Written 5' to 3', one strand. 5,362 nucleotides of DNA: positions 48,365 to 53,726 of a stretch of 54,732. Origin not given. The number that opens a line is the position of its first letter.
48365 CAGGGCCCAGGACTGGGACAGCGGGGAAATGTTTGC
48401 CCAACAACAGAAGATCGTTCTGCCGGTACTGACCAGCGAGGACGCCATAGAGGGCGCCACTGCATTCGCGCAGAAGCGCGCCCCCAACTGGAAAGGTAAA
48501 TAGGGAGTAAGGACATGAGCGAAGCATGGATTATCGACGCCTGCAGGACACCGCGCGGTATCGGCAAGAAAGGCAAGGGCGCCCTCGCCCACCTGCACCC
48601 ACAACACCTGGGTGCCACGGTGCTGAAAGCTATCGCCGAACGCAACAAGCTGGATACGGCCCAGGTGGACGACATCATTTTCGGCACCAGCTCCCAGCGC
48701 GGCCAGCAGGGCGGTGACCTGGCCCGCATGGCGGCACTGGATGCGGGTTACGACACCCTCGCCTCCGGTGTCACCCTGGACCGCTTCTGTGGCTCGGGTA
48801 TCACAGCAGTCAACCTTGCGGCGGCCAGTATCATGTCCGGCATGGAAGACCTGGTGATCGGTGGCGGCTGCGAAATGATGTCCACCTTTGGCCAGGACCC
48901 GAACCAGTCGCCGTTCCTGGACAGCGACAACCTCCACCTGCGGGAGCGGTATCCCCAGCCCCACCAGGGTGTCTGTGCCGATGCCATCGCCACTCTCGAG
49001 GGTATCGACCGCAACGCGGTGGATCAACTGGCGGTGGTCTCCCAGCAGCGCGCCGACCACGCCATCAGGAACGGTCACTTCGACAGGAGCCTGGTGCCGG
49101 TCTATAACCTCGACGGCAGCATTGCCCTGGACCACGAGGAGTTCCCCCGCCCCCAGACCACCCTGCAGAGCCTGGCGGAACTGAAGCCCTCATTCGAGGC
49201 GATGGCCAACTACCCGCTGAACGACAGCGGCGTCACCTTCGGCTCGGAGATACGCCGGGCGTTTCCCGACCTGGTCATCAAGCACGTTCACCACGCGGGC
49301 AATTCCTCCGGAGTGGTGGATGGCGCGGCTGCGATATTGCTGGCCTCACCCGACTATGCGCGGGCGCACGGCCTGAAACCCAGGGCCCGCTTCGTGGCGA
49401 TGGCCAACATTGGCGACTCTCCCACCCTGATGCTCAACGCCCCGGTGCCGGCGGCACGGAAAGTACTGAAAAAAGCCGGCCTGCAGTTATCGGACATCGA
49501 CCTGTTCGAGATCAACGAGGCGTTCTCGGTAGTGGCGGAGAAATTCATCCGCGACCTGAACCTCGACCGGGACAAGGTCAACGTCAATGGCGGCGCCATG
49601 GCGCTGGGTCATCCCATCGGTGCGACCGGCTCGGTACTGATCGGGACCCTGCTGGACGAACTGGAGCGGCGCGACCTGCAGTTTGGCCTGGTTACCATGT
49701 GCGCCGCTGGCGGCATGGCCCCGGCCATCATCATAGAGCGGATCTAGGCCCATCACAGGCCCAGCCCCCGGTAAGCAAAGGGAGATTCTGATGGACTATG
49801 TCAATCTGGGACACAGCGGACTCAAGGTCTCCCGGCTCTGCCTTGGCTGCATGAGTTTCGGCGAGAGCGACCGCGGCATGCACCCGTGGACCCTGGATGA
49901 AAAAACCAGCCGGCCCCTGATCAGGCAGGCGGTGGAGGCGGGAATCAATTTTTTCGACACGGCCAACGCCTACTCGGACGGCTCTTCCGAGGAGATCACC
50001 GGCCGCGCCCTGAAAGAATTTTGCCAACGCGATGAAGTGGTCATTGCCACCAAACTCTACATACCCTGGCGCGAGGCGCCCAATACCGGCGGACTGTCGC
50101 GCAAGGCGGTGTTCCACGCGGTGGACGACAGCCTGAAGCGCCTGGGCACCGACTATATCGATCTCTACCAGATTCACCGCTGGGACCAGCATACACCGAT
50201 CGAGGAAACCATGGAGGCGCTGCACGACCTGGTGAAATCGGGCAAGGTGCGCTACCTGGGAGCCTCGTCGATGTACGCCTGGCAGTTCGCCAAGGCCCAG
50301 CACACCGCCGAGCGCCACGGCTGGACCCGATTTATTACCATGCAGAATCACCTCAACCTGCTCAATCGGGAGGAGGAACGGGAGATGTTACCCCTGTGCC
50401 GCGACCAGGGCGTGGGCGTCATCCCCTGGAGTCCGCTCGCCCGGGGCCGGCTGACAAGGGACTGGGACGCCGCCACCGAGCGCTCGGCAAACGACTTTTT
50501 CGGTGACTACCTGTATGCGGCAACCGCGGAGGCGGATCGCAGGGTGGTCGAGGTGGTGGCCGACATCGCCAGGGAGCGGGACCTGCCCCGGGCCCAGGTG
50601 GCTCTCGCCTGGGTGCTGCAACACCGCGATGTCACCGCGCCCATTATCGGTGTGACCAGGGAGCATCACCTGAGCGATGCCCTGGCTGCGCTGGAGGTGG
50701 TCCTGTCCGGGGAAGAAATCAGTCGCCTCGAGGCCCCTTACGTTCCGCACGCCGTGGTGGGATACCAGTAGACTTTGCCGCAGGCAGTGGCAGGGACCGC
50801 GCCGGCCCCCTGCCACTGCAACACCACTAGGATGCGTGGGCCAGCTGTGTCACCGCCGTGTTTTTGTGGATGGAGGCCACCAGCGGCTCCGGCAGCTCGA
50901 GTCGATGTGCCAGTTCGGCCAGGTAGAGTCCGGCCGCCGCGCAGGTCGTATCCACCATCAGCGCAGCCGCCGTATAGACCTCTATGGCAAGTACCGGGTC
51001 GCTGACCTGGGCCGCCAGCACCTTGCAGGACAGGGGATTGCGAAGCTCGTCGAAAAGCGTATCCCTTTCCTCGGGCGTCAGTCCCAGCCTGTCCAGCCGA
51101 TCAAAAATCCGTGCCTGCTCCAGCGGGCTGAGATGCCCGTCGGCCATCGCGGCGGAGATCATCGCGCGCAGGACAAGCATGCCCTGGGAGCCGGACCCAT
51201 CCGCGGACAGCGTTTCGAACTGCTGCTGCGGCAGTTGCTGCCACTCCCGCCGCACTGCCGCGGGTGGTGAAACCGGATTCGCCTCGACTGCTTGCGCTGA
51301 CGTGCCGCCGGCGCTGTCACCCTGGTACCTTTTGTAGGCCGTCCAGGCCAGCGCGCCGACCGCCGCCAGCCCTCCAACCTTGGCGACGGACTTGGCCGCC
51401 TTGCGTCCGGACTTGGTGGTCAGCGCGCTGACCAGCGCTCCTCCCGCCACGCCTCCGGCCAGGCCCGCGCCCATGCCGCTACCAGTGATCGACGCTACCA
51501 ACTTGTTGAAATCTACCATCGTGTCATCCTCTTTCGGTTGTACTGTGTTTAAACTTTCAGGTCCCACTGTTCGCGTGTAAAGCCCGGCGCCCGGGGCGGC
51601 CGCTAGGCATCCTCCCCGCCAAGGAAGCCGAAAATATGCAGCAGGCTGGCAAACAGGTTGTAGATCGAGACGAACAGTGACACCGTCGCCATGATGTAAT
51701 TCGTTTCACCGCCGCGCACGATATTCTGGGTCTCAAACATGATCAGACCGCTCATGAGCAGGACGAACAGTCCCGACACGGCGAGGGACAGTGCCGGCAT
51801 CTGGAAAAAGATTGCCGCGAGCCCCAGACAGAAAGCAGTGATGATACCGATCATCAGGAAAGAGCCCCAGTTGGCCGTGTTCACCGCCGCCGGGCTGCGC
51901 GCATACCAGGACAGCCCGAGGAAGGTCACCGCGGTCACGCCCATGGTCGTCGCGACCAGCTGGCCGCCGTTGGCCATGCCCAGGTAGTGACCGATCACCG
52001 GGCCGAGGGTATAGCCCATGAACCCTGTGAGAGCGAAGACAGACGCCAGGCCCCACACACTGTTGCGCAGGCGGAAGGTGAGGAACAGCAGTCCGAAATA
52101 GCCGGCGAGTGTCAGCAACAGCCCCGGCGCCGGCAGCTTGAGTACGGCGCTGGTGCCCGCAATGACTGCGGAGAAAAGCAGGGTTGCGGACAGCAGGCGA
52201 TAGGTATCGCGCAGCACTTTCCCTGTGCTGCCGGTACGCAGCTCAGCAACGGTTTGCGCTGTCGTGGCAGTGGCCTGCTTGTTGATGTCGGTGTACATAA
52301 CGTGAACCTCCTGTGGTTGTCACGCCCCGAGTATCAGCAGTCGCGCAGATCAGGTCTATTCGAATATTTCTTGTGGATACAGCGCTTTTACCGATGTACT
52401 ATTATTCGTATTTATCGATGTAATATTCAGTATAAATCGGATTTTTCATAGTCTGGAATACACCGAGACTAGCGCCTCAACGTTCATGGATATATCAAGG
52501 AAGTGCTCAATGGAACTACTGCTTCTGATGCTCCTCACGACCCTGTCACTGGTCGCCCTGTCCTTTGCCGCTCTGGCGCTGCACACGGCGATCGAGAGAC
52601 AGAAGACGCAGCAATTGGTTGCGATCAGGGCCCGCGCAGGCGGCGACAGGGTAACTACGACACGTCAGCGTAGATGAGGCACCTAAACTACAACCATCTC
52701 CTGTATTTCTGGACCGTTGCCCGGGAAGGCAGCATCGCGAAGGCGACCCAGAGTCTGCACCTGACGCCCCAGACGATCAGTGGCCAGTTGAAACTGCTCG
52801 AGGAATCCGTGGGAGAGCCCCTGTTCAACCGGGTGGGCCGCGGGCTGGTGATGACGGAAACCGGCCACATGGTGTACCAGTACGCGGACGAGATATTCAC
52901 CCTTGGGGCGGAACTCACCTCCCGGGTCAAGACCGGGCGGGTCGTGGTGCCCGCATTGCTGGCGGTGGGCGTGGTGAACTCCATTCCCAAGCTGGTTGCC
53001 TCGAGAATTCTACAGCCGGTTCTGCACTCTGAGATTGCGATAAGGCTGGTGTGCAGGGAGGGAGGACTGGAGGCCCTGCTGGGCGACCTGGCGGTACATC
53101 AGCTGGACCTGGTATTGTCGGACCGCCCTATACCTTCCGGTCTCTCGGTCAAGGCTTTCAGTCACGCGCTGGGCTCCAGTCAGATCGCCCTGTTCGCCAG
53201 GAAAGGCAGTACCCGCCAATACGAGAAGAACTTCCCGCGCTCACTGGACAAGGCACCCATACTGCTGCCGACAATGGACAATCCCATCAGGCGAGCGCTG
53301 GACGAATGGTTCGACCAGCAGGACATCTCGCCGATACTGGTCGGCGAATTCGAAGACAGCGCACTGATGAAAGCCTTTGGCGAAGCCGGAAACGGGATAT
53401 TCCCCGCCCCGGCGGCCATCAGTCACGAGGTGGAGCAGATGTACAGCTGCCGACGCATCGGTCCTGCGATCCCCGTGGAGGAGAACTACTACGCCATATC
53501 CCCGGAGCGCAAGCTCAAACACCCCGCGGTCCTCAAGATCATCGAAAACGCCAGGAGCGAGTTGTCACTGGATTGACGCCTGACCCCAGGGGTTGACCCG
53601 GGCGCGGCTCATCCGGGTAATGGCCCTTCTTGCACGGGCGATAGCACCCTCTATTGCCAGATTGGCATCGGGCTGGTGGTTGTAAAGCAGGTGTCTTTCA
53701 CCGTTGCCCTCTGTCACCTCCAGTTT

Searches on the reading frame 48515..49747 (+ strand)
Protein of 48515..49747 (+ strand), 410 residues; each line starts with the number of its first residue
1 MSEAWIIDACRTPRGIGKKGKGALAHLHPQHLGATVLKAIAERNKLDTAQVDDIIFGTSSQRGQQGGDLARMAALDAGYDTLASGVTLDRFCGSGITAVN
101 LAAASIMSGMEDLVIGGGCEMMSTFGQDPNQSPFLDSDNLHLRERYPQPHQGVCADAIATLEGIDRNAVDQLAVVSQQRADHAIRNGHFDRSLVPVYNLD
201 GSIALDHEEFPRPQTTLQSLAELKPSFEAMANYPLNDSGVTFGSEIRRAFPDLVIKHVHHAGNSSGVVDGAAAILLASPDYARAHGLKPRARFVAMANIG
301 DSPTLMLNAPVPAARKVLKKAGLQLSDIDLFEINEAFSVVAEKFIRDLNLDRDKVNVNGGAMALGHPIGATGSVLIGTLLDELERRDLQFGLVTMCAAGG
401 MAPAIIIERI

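Call 11: search_protein_families(library=pfam, proteins=[window:48515-49747:+])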
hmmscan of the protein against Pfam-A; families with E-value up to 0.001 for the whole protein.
window:48515-49747:+ (410 aa): 3 families
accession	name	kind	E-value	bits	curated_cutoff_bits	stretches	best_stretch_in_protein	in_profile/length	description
PF00108.29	Thiolase_N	-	2.3e-47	162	26.4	1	6-229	3-235/260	Thiolase, N-terminal domain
PF02803.24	Thiolase_C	-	5.3e-43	146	27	1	287-409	1-123/123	Thiolase, C-terminal domain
PF22691.2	Thiolase_C_1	-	4.6e-05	23.6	28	0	296-349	6-59/144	Thiolase C-terminal domain-like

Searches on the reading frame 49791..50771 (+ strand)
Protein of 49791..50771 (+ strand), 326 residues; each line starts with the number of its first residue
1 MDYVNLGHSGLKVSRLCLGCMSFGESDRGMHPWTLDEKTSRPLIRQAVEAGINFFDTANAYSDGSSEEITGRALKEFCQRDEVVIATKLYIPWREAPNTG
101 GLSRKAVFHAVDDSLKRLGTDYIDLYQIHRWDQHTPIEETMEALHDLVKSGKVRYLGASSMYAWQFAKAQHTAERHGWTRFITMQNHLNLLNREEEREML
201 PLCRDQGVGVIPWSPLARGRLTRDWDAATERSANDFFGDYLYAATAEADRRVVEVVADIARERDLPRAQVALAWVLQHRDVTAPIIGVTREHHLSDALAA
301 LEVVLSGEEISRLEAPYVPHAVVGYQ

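Call 11: search_protein_families(library=pfam, proteins=[window:49791-50771:+])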
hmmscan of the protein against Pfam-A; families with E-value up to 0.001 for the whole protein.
window:49791-50771:+ (326 aa): 1 family
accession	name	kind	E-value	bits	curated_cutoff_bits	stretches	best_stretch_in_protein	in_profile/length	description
PF00248.27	Aldo_ket_red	-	1.1e-79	268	24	1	15-315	1-288/291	Aldo/keto reductase family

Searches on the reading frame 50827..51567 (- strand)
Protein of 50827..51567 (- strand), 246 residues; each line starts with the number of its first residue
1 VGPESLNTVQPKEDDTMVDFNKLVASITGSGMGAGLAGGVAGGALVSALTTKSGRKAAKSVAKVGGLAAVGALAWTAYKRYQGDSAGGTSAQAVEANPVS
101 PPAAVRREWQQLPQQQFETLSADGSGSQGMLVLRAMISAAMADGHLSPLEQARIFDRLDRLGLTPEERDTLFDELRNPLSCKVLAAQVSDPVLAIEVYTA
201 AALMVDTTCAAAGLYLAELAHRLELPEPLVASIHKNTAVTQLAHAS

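Call 11: search_protein_families(library=pfam, proteins=[window:50827-51567:-])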
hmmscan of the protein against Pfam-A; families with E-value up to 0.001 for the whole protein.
window:50827-51567:- (246 aa): 1 family
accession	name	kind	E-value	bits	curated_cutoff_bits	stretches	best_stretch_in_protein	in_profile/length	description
PF04391.17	DUF533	-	1.4e-46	158.8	29.6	1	37-236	4-177/178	Protein of unknown function (DUF533)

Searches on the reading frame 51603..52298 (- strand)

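Call 12: search_protein_families(library=pfam, proteins=[window:51603-52298:-])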
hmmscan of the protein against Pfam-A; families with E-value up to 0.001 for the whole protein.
window:51603-52298:- (231 aa): 1 family
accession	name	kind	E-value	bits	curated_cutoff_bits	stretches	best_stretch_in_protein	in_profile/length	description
PF01027.25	Bax1-I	-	2.7e-38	132.3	34.1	1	27-223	2-207/207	Inhibitor of apoptosis-promoting Bax1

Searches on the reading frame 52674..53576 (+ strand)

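Call 12: search_protein_families(library=pfam, proteins=[window:52674-53576:+])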
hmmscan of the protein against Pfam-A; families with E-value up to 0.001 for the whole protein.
window:52674-53576:+ (300 aa): 2 families
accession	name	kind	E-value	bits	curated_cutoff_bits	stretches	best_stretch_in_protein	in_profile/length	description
PF00126.33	HTH_1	-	1.1e-18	67.3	26.6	1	7-65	2-60/60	Bacterial regulatory helix-turn-helix protein, lysR family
PF03466.25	LysR_substrate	-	4.6e-14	52.7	28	1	96-296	8-207/209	LysR substrate binding domain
